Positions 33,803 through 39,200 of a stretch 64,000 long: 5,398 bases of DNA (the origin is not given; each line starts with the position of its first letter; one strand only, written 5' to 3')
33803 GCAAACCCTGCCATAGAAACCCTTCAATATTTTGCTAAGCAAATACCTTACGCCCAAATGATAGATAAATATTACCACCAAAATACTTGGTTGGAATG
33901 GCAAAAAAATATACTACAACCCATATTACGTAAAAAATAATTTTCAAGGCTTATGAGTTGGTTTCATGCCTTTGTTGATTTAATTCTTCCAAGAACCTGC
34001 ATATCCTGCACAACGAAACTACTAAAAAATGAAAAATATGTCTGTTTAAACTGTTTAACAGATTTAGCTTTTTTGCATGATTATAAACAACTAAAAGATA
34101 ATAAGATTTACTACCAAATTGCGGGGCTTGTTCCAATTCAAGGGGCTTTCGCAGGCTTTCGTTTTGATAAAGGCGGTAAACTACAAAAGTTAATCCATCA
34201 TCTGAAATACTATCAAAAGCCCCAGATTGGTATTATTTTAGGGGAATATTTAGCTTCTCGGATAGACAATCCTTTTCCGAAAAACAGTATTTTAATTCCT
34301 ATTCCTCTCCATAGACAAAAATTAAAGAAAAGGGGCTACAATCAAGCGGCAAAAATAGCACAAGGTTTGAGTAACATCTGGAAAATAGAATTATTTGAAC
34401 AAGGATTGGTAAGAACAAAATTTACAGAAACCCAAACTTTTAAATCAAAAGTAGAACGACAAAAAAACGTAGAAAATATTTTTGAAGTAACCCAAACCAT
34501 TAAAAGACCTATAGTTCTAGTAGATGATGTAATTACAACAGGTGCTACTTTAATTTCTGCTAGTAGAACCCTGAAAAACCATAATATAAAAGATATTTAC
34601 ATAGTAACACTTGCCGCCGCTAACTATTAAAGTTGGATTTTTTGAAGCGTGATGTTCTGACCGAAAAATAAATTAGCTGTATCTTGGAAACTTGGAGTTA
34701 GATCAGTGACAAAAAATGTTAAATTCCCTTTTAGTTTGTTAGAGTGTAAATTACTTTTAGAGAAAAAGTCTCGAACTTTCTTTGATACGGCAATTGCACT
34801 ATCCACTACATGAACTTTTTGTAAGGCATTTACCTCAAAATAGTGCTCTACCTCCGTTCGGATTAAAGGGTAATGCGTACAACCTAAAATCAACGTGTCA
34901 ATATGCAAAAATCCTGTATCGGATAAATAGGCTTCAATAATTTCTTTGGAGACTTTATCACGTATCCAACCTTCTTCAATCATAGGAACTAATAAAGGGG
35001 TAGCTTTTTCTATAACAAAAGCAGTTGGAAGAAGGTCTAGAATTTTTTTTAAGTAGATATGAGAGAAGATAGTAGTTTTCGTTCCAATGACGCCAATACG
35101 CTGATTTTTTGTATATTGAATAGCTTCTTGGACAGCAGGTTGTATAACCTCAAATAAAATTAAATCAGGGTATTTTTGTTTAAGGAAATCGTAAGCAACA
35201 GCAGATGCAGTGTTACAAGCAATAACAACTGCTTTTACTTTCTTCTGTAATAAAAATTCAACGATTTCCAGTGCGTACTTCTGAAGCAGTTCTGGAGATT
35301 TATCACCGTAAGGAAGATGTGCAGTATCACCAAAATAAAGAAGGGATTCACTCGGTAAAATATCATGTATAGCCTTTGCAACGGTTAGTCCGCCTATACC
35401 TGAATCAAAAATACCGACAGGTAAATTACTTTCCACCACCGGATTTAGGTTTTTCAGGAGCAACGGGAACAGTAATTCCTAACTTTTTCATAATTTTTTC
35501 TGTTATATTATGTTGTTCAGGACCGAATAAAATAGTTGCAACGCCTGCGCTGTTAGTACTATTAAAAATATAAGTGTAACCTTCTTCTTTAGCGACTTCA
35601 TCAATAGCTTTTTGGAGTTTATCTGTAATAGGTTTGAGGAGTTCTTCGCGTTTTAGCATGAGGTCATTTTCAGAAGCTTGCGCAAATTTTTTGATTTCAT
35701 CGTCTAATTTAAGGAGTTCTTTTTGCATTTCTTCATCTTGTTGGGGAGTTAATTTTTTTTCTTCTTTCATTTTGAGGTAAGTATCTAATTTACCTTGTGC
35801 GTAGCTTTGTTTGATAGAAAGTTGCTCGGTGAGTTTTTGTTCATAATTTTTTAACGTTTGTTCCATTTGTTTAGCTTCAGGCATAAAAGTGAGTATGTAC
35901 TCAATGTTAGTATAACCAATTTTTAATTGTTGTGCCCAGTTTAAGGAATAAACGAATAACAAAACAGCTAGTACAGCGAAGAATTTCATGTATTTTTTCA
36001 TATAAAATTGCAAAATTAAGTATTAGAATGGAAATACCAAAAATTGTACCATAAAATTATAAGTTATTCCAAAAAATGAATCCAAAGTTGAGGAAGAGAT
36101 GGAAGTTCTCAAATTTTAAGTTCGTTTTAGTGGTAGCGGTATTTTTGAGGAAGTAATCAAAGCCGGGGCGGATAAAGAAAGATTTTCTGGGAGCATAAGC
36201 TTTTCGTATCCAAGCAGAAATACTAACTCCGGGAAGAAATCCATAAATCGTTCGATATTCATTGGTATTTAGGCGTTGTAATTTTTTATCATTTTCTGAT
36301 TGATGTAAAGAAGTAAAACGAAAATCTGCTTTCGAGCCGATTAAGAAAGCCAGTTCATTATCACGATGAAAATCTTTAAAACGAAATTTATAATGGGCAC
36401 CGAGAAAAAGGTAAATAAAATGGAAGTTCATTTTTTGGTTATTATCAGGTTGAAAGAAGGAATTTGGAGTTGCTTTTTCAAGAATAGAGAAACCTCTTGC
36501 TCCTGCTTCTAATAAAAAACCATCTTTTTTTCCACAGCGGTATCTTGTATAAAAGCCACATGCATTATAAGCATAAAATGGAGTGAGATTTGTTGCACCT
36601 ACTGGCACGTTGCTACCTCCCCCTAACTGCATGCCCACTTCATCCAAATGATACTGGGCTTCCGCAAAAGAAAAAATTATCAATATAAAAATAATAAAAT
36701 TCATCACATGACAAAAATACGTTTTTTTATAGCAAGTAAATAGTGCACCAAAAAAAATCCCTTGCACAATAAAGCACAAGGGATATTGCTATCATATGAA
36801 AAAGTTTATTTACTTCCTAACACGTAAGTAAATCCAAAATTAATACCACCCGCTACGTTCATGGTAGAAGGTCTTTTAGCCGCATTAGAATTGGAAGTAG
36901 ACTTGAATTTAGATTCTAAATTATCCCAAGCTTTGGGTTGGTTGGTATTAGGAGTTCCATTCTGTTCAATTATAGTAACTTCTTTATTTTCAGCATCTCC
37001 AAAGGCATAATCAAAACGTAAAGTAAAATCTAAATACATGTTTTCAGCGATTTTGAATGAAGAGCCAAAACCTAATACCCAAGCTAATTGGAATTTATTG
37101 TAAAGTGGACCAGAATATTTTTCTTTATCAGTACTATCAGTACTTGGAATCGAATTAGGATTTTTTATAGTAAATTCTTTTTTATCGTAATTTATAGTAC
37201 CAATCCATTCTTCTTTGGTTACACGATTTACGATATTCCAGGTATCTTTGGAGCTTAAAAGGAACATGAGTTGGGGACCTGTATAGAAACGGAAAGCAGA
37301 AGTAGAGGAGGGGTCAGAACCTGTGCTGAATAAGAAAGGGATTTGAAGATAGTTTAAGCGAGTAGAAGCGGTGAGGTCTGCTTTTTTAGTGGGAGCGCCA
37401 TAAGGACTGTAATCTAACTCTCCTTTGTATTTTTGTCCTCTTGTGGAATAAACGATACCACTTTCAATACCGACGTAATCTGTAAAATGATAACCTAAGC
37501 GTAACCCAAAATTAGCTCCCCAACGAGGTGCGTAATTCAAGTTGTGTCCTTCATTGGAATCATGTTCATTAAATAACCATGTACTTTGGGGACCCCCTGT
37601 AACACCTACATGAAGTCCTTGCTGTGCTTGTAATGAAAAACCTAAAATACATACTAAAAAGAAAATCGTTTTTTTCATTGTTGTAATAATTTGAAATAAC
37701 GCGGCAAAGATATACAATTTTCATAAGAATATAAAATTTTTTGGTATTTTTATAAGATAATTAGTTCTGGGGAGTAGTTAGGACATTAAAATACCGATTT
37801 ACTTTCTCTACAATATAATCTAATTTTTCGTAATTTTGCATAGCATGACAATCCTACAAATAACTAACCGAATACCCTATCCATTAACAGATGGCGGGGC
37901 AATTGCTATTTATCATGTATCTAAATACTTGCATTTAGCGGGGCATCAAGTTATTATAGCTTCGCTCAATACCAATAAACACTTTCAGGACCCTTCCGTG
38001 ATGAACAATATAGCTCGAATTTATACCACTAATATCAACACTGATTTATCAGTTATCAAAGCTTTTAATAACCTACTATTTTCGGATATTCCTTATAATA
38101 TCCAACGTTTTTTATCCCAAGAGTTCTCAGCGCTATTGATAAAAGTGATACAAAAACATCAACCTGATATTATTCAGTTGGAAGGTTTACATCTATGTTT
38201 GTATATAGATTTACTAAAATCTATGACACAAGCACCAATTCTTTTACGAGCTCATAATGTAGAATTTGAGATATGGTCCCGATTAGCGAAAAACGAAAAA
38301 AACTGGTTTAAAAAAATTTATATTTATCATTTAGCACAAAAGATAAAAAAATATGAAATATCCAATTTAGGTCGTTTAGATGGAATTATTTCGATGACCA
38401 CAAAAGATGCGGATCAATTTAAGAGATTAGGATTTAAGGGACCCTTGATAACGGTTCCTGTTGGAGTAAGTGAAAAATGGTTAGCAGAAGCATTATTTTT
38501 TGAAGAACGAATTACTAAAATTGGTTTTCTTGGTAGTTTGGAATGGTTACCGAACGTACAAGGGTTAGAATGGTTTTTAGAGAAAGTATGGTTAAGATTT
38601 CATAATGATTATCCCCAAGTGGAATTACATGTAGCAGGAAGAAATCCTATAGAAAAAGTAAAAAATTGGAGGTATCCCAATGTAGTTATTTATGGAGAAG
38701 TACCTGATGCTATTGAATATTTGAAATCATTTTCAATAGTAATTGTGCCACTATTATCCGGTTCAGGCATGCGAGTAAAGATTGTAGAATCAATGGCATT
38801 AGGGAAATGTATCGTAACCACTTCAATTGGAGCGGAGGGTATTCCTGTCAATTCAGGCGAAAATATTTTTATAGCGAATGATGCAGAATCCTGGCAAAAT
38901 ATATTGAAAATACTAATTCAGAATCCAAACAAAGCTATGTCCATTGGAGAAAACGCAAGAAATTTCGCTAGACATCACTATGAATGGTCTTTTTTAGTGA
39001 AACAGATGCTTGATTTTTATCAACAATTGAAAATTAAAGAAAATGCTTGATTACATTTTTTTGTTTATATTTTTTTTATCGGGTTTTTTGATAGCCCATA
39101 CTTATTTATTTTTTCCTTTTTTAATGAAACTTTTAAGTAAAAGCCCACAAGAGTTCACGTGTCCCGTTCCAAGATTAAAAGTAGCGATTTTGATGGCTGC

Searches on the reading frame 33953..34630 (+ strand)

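Call 37: search_protein_families(library=pfam, proteins=[window:33953-34630:+], max_evalue=0.00001)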
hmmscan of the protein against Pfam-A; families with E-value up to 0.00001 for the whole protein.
window:33953-34630:+ (225 aa): 1 family
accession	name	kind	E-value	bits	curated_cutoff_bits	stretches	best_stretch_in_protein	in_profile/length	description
PF00156.33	Pribosyltran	-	1.3e-08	34.8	26.3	1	86-223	5-126/158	Phosphoribosyl transferase domain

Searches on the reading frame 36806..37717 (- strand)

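Call 38: search_protein_families(library=pfam, proteins=[window:36806-37717:-], max_evalue=0.00001)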
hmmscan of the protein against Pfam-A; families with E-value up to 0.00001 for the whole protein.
window:36806-37717:- (303 aa): 2 families
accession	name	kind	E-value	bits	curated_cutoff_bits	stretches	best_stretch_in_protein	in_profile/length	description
PF13568.12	OMP_b-brl_2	-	8.7e-20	71.9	27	1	30-241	1-172/175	Outer membrane protein beta-barrel domain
PF13505.12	OMP_b-brl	-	4.3e-09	37.2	28.7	1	20-245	2-165/175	Outer membrane protein beta-barrel domain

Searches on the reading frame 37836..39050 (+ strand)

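Call 38: search_protein_families(library=pfam, proteins=[window:37836-39050:+], max_evalue=0.00001)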
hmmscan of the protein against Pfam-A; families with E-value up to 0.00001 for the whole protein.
window:37836-39050:+ (404 aa): 4 families
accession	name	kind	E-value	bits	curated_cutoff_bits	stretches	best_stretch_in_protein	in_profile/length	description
PF13692.12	Glyco_trans_1_4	-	2.4e-21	76.9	27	1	228-362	3-141/142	Glycosyl transferases group 1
PF00534.26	Glycos_transf_1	-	4e-10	39.9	26.4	1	250-376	39-171/172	Glycosyl transferases group 1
PF13439.12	Glyco_transf_4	-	4.3e-09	37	28.5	1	19-212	2-167/170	Glycosyltransferase Family 4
PF13524.12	Glyco_trans_1_2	-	9.1e-07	29.4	25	1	256-393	9-144/144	Glycosyl transferase-like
